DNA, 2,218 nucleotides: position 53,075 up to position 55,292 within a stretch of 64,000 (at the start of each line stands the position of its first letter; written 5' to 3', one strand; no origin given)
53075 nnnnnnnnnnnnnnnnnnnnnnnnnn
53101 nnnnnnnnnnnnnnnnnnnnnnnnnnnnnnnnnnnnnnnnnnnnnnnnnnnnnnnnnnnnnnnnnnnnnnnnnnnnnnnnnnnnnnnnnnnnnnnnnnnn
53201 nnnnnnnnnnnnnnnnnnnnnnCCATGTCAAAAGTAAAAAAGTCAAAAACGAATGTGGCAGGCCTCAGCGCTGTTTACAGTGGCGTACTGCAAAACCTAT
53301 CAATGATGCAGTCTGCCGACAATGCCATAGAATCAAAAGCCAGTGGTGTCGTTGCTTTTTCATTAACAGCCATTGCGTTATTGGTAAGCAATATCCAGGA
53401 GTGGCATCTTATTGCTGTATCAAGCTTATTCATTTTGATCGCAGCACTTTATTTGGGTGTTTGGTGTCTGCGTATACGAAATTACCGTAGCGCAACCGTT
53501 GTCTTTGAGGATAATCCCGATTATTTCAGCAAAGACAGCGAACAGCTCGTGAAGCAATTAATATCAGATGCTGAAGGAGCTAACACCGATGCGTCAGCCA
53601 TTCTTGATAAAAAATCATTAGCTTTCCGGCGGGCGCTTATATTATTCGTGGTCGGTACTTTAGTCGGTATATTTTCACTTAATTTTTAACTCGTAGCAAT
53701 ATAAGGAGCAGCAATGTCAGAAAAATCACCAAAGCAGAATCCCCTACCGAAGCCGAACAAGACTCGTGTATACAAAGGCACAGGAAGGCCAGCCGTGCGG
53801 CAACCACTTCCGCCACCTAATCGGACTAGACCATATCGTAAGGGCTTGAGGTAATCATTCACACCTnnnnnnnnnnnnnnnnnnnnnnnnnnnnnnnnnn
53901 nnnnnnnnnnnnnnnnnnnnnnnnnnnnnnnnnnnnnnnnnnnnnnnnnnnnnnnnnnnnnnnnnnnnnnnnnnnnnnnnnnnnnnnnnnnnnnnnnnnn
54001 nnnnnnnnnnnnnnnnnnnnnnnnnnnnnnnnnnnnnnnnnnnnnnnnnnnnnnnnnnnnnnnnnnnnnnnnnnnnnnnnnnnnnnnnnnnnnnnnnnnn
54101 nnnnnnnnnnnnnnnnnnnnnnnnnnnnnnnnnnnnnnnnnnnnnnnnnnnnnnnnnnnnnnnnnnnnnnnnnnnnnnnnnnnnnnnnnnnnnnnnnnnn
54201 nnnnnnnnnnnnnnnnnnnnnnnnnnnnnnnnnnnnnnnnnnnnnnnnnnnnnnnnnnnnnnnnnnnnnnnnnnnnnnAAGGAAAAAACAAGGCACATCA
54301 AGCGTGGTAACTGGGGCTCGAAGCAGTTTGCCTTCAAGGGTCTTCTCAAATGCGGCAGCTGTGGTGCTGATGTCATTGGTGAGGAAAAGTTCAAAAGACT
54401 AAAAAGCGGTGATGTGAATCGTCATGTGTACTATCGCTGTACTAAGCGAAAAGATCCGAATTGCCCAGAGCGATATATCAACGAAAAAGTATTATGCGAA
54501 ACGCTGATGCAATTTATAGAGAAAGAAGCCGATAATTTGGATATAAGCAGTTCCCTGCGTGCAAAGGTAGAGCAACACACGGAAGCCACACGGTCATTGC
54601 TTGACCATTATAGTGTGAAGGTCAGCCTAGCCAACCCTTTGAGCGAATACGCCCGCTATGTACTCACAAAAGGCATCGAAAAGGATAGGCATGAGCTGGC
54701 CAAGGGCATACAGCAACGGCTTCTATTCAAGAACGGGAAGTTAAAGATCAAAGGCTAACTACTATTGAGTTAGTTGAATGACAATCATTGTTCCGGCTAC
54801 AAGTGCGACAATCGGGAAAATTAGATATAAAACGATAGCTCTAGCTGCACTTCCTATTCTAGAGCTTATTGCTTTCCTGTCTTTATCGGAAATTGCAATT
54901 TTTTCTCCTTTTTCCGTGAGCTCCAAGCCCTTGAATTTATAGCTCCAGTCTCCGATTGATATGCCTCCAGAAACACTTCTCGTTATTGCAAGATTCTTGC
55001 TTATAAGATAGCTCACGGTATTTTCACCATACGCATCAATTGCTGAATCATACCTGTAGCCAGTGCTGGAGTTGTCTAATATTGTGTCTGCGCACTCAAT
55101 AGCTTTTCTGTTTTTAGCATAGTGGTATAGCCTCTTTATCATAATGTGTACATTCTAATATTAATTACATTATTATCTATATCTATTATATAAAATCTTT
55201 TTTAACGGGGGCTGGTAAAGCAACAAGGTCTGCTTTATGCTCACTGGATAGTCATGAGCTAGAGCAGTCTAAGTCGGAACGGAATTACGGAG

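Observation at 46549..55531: Decayed integrative island next to tRNA-Asn acting as a defence island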

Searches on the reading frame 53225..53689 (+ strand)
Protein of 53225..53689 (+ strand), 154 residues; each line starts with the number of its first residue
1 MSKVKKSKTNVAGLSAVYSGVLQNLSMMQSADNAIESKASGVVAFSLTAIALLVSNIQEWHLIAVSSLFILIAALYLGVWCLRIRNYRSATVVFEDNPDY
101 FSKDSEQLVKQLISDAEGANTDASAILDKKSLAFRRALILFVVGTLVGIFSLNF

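Call 6: search_protein_families(library=pfam, proteins=[window:53225-53689:+], max_evalue=0.01)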
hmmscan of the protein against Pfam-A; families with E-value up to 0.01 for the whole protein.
window:53225-53689:+ (154 aa): 0 families

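Call 8: search_protein_families(library=padloc, proteins=[window:53225-53689:+], max_evalue=0.01)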
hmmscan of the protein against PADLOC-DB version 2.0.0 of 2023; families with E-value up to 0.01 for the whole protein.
window:53225-53689:+ (154 aa): 1 family
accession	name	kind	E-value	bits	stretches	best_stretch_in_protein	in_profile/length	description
PDLC02364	PycTM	-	0.00018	19.9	1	23-150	11-148/160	-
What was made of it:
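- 53225..53689 (+): 154-aa protein with a weak PycTM-like match; possibly an orphan membrane effector. PADLOC PycTM 1.8e-4 (call 8).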

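Call 9: search_protein_families(library=ncbifam, proteins=[window:53225-53689:+], max_evalue=0.01)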
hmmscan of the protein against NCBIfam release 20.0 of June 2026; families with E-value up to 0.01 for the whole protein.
window:53225-53689:+ (154 aa): 0 families

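Call 21: search_protein_families(library=phrogs, proteins=[window:53225-53689:+], max_evalue=0.01)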
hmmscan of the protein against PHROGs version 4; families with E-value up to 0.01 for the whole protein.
window:53225-53689:+ (154 aa): 0 families

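Call 85: search_protein_families(library=pfam, proteins=[L003:6192-7049:+, L003:5582-6208:+], max_evalue=0.001)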
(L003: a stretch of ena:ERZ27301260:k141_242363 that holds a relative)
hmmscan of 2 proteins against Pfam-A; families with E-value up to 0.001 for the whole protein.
L003:6192-7049:+ (285 aa): 0 families

L003:5582-6208:+ (208 aa): 0 families

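Call 93: search_protein_families(library=padloc, proteins=[L003:5582-6208:+, L003:6192-7049:+, L003:13690-14670:-], max_evalue=0.001)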
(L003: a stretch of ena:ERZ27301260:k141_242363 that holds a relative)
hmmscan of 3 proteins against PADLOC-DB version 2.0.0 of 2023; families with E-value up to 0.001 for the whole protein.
L003:5582-6208:+ (208 aa): 0 families

L003:6192-7049:+ (285 aa): 0 families

L003:13690-14670:- (326 aa): 0 families

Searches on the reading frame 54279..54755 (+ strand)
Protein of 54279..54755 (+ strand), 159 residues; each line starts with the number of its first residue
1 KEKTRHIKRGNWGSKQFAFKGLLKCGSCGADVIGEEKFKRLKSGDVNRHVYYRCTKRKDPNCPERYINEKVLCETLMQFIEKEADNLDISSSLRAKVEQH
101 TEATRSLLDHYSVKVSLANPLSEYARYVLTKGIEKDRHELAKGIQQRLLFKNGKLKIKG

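Call 20: search_protein_families(library=pfam, proteins=[window:54279-54755:+], max_evalue=1)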
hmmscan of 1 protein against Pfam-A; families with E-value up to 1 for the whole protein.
seq(159 aa): 5 families
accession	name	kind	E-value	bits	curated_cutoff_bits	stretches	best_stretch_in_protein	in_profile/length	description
PF13408.12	Zn_ribbon_recom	-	2.5e-10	41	25.3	1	19-80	2-57/58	Recombinase zinc beta ribbon domain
PF22985.3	KH_BICC1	-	0.0063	16.7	27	1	92-146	11-63/73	Protein bicaudal C homolog 1, KH-like domain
PF04500.22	FLYWCH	-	0.028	15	23.6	1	34-67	14-45/62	FLYWCH zinc finger domain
PF09943.14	DUF2175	-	0.12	13.1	25.1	1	24-86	4-61/98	Uncharacterized protein conserved in archaea (DUF2175)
PF19939.4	DUF6401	-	0.25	12.3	29.2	1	93-138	3-51/82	Family of unknown function (DUF6401)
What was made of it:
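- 54246..54758 (+): Pseudogene remnant of a large serine recombinase. Only the tail of the recombinase domain, the Zn ribbon and the C-terminal part are left; there is an in-frame stop at 54276-54278. Pfam Zn_ribbon_recom 2.5e-10 (call 20).
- On Large serine recombinase (functional integrase): Zn_ribbon_recom 2.5e-10 (call 20).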

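Call 21: search_protein_families(library=phrogs, proteins=[window:54279-54755:+], max_evalue=0.01)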
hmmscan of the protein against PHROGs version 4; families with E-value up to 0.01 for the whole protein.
seq(159 aa): 1 family
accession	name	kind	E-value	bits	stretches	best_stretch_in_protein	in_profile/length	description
phrog_95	-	integration and excision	1.4e-10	41.4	1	5-115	359-481/651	integrase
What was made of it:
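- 54246..54758 (+): Aligns to phrog_95 integrase positions 359-481 of 651 (call 21).
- Closest known: Large serine recombinase integrases of temperate phages, such as phiC31, Bxb1 and A118. Same: The Zn-ribbon and C-terminal region are of this family (calls 20, 21).
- Checked: Zn_ribbon_recom 2.5e-10; it aligns to phrog_95 integrase positions 359-481 of 651 (calls 20, 21).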

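Call 57: find_related_loci(query=window:54279-54755:+, collection=viral_contigs, flank=10000)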
Query seq(159 aa) (159 aa) in viral_contigs; peptide patterns used: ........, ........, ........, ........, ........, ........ (x = any residue, [..] = any of these).
5 stretches matched a pattern, but none encodes a relative of the query by tblastn (E <= 1e-3).

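Call 59: find_homologous_proteins(query=window:54279-54755:+)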
Query seq(159 aa) (159 aa): 2 proteins with E <= 0.001 among 22 candidates.
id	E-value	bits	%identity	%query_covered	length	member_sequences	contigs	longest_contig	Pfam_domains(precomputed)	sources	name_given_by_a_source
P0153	2.1e-50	189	57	99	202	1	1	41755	PF07508.20,PF13408.13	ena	-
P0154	2.2e-31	127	44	91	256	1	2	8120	PF07508.20,PF13408.13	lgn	-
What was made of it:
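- On Large serine recombinase (functional integrase): The homolog P0153 carries PF07508 and PF13408 (call 59).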

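Call 63: find_encoding_contigs(protein=P0153, flank=10000, max_places=2)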
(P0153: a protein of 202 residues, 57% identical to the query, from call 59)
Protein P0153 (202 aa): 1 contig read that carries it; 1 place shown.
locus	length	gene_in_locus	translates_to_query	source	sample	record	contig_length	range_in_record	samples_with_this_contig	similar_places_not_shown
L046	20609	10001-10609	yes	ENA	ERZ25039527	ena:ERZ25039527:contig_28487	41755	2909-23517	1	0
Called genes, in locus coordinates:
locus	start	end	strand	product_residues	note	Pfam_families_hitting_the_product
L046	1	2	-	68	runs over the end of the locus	-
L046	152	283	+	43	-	-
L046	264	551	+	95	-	-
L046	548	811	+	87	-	-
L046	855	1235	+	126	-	-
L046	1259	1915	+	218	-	PF14082:SduA_C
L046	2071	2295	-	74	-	-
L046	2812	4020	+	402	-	PF01555:N6_N4_Mtase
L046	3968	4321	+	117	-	-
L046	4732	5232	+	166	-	-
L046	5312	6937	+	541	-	-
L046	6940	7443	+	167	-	-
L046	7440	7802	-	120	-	PF01555:N6_N4_Mtase (weak)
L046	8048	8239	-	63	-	-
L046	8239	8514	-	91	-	-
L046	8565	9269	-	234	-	PF02086:MethyltransfD12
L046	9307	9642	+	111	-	PF00239:Resolvase (weak)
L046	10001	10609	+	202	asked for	PF07508:Recombinase (weak), PF13408:Zn_ribbon_recom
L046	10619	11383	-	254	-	PF28130:DUF8371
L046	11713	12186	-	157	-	PF28123:DUF8370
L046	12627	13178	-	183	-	PF14018:DUF4234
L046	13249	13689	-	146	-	PF01726:LexA_DNA_bind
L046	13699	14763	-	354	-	PF00953:Glycos_transf_4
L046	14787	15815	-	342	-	PF13439:Glyco_transf_4, PF00534:Glycos_transf_1, PF13692:Glyco_trans_1_4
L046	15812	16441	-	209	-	PF20706:GT4-conflict, PF00534:Glycos_transf_1, PF13692:Glyco_trans_1_4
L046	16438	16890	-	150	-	PF13439:Glyco_transf_4 (weak), PF13579:Glyco_trans_4_4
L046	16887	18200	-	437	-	PF04932:Wzy_C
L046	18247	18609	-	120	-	-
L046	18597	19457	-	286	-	PF03808:Glyco_tran_WecG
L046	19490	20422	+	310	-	PF00106:adh_short, PF01073:3Beta_HSD, PF01370:Epimerase, PF02719:Polysacc_synt_2, PF04321:RmlD_sub_bind, PF07993:NAD_binding_4, PF08659:KR, PF16363:GDP_Man_Dehyd, +2 more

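Call 85: search_protein_families(library=pfam, proteins=[L046:5312-6937:+, L046:10619-11383:-, L046:11713-12186:-], max_evalue=0.001)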
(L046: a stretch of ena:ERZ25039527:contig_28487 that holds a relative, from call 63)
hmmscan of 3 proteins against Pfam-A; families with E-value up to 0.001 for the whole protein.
L046:5312-6937:+ (541 aa): 0 families

L046:10619-11383:- (254 aa): 1 family
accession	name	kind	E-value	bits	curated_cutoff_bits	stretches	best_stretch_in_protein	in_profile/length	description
PF08011.17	PDDEXK_9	-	0.00049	20.5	25.5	0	139-207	8-83/105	PD-(D/E)XK nuclease superfamily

L046:11713-12186:- (157 aa): 0 families

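Call 93: search_protein_families(library=padloc, proteins=[L046:1259-1915:+, L046:5312-6937:+, L046:2812-4020:+], max_evalue=0.001)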
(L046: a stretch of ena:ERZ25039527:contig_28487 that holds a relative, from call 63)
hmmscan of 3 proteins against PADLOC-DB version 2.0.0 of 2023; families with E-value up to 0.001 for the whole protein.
L046:1259-1915:+ (218 aa): 10 families
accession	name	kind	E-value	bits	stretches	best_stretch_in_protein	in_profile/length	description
PDLC00401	SduA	-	4.6e-76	254.8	1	11-215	194-400/404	DUF4263 domain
PDLC00402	SduA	-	1.1e-15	55.6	1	12-214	128-333/354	DUF4263 domain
PDLC00405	SduA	-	6.3e-14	50.2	1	7-213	100-310/323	DUF4263 domain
PDLC00385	SduA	-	6.9e-13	46.7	1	6-211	103-313/319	DUF4263 domain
PDLC00391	SduA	-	1.5e-10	38.7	1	101-209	272-396/402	DUF4263 domain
PDLC00389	SduA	-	3.4e-10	38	1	42-214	211-375/383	DUF4263 domain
PDLC00390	SduA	-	1.1e-07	29.3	1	17-208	129-330/339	DUF4263 domain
PDLC00399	SduA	-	2e-07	28.7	1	104-210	260-366/375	DUF4263 domain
PDLC00388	SduA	-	5.3e-07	27.1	1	91-206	261-387/402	DUF4263 domain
PDLC00394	SduA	-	8e-07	26.4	1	128-211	288-382/392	DUF4263 domain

L046:5312-6937:+ (541 aa): 0 families

L046:2812-4020:+ (402 aa): 43 families (the best 25 are shown)
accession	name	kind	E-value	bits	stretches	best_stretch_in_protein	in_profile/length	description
PDLC03229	MTase_II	-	5.2e-36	122.4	2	2-224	61-288/436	Type II methyltransferase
PDLC03371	MTase_II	-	3.5e-30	103.4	1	125-377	23-255/260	Type II methyltransferase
PDLC03216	MTase_II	-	8.7e-16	55.9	2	307-386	188-267/364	Type II methyltransferase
PDLC03308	MTase_II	-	1.8e-14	51.5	2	307-373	326-394/419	Type II methyltransferase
PDLC03299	MTase_II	-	2.5e-13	48.2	1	126-376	28-259/296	Type II methyltransferase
PDLC03738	oMTase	-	6.5e-13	46.1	1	307-385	198-276/376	orphan methyltransferase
PDLC03228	MTase_II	-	2e-12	45.5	1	306-373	137-204/227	Type II methyltransferase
PDLC03302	MTase_II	-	2.3e-11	41.1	1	124-392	16-277/626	Type II methyltransferase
PDLC04134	mad2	-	8.6e-11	39.3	2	319-387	280-345/492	mads_2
PDLC03387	MTase_II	-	2.4e-10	38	1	212-376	137-277/289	Type II methyltransferase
PDLC03339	MTase_II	-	5.8e-10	36.5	1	316-375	213-272/399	Type II methyltransferase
PDLC03353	MTase_II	-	1.5e-09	35.8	1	125-374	21-250/260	Type II methyltransferase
PDLC03265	MTase_II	-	1e-08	33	1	316-371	270-325/333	Type II methyltransferase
PDLC03241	MTase_II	-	5.2e-08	30.2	1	294-377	356-436/447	Type II methyltransferase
PDLC03320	MTase_II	-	7.8e-08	29.8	1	123-375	44-275/289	Type II methyltransferase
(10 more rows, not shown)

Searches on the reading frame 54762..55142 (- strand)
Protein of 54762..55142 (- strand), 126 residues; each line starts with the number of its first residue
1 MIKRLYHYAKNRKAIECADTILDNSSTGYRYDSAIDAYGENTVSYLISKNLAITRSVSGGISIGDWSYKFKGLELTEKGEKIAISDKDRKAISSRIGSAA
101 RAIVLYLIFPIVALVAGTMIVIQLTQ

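Call 7: search_protein_families(library=pfam, proteins=[window:54762-55142:-], max_evalue=0.01)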
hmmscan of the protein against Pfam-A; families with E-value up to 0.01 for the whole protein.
window:54762-55142:- (126 aa): 0 families

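Call 8: search_protein_families(library=padloc, proteins=[window:54762-55142:-], max_evalue=0.01)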
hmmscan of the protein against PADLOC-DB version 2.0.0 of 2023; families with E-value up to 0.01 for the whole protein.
window:54762-55142:- (126 aa): 1 family
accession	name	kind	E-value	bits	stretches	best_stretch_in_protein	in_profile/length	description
PDLC04757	PDC-M64B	-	0.0039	15.2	1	33-67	10-44/128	-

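Call 9: search_protein_families(library=ncbifam, proteins=[window:54762-55142:-], max_evalue=0.01)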
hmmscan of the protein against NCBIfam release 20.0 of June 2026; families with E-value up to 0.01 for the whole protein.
window:54762-55142:- (126 aa): 0 families

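Call 21: search_protein_families(library=phrogs, proteins=[window:54762-55142:-], max_evalue=0.01)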
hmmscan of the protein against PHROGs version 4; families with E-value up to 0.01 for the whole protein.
window:54762-55142:- (126 aa): 0 families
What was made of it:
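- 54762..55142 (-): 126-aa protein with a C-terminal hydrophobic stretch (read from the sequence); function unknown. No family hit in Pfam, PADLOC, NCBIfam or PHROGs (calls 7, 8, 9, 21).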

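Call 85: search_protein_families(library=pfam, proteins=[L003:6192-7049:+, L003:5582-6208:+], max_evalue=0.001)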
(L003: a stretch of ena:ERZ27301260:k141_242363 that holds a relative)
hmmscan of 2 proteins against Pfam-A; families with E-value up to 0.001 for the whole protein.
L003:6192-7049:+ (285 aa): 0 families

L003:5582-6208:+ (208 aa): 0 families

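Call 93: search_protein_families(library=padloc, proteins=[L003:5582-6208:+, L003:6192-7049:+, L003:13690-14670:-], max_evalue=0.001)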
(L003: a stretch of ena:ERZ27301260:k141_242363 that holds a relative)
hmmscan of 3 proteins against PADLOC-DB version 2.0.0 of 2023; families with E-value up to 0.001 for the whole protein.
L003:5582-6208:+ (208 aa): 0 families

L003:6192-7049:+ (285 aa): 0 families

L003:13690-14670:- (326 aa): 0 families
